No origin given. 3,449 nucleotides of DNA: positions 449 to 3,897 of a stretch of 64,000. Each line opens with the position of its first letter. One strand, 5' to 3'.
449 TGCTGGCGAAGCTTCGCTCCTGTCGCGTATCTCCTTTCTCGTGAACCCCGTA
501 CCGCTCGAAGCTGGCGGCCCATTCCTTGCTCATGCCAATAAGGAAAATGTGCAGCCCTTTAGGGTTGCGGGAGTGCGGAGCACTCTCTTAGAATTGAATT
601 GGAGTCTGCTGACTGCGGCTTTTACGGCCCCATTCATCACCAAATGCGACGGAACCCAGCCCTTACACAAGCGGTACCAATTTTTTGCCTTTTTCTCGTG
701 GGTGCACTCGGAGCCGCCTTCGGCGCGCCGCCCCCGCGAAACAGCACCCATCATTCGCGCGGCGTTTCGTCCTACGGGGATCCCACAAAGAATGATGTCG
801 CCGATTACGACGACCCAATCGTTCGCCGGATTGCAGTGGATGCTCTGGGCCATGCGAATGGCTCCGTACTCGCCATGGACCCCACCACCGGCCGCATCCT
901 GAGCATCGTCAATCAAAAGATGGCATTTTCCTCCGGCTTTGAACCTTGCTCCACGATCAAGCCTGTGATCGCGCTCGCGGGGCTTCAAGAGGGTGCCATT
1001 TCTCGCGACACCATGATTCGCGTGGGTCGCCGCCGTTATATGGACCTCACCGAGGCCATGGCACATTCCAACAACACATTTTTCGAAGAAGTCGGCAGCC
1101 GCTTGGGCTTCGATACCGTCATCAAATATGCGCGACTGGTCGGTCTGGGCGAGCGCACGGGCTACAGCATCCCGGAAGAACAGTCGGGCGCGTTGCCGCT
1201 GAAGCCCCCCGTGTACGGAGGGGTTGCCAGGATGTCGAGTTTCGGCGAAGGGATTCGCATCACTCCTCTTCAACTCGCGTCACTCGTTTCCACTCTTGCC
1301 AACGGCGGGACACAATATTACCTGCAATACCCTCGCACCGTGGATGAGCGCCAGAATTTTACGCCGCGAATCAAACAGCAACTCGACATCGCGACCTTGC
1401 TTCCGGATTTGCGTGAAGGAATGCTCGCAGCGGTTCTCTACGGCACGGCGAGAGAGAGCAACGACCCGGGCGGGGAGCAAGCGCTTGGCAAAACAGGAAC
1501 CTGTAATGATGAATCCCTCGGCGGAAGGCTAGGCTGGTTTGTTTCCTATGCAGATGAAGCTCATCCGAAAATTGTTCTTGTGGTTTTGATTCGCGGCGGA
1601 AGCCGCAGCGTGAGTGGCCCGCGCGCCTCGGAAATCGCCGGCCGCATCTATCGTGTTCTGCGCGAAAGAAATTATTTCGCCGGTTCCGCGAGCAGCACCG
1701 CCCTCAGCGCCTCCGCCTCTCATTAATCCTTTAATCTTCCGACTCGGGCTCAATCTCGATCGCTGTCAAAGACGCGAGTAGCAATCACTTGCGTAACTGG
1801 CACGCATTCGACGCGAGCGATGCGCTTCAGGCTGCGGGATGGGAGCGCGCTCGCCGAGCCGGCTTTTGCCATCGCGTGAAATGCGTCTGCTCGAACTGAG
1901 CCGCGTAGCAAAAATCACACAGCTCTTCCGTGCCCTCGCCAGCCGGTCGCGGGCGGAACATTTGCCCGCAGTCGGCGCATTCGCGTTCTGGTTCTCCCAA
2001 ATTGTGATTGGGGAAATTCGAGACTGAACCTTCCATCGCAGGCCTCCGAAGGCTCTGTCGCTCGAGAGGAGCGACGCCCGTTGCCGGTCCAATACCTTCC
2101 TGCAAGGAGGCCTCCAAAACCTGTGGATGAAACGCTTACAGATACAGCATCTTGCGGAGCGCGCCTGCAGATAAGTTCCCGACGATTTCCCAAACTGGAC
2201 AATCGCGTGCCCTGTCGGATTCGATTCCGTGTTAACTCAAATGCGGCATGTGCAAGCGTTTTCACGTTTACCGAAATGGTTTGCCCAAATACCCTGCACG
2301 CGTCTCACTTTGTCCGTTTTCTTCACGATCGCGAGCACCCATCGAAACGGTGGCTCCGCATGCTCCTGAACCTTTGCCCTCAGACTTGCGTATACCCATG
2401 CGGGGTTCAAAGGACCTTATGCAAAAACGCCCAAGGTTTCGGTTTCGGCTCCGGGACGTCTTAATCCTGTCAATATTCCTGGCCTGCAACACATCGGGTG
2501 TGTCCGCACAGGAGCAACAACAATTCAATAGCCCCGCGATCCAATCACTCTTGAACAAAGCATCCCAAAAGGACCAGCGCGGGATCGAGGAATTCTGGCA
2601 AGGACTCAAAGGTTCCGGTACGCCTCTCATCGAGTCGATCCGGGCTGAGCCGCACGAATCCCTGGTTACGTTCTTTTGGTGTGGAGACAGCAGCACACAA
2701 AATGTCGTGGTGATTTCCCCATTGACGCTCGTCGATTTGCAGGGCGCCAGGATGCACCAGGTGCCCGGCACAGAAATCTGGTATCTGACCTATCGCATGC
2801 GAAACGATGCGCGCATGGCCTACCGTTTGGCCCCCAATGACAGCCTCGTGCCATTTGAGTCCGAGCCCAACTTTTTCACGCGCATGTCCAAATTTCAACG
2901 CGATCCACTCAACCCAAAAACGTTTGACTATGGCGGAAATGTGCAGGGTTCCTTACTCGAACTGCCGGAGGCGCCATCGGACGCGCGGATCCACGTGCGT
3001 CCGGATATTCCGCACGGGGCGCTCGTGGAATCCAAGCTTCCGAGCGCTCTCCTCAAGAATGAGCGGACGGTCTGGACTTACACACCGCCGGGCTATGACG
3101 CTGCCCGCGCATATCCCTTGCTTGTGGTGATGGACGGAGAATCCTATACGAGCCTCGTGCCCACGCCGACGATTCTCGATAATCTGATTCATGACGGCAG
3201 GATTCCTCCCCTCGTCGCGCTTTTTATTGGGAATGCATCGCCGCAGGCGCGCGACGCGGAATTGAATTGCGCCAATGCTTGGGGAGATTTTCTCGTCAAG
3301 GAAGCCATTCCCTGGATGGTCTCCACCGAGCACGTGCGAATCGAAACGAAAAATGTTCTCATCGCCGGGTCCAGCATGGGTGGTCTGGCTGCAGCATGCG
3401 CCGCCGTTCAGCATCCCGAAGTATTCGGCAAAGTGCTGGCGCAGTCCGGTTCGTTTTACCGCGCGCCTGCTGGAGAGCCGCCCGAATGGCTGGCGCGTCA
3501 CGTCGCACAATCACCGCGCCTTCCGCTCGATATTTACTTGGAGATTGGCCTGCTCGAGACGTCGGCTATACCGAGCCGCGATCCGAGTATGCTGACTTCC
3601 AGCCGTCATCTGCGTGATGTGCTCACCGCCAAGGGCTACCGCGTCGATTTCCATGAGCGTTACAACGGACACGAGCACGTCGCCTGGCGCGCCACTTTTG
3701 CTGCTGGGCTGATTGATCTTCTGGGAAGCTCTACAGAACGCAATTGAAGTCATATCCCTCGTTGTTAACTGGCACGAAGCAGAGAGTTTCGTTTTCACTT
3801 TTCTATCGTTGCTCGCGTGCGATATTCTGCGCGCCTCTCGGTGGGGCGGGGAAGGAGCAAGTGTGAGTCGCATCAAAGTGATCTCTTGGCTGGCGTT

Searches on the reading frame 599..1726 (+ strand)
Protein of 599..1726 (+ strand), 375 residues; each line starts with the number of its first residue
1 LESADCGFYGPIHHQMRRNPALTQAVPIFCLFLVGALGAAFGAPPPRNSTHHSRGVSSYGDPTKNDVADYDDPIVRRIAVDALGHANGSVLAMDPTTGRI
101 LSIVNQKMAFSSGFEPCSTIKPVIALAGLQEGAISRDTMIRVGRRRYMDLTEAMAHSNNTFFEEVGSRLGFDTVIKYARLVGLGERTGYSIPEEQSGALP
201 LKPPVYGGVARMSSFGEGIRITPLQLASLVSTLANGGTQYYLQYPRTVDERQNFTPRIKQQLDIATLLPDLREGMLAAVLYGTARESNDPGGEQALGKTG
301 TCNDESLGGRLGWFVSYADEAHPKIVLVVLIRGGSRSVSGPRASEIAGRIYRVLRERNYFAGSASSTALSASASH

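Call 45: search_protein_families(library=pfam, proteins=[window:599-1726:+], max_evalue=0.00001)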
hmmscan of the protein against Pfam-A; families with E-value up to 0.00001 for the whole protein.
window:599-1726:+ (375 aa): 1 family
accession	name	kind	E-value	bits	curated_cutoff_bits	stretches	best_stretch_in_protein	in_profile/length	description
PF00905.27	Transpeptidase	-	6.4e-40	137.6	22.1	1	88-351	1-298/299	Penicillin binding protein transpeptidase domain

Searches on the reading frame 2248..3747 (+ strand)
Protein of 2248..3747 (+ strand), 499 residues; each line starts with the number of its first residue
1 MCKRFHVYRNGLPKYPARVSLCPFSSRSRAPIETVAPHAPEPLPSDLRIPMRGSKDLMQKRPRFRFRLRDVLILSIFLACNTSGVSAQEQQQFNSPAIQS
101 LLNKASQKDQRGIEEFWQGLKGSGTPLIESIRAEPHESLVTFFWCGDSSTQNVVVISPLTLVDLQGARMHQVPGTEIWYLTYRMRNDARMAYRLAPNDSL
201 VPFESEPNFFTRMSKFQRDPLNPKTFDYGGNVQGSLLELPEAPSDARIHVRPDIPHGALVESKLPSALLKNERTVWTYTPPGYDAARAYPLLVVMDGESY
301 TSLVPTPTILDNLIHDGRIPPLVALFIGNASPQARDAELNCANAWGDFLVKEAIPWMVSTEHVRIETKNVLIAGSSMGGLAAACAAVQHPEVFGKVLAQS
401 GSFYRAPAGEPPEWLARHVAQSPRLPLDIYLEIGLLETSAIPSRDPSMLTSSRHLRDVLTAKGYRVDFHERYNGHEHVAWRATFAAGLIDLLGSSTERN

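Call 45: search_protein_families(library=pfam, proteins=[window:2248-3747:+], max_evalue=0.00001)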
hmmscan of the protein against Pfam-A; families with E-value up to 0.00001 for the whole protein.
window:2248-3747:+ (499 aa): 2 families
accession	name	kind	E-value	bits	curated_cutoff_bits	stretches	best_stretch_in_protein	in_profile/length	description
PF00756.26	Esterase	-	5.8e-29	102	22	1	266-491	1-251/251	Putative esterase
PF11806.14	Enterochelin_N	-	8.8e-18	65.6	27.1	1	140-245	2-117/120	Enterochelin esterase, N-terminal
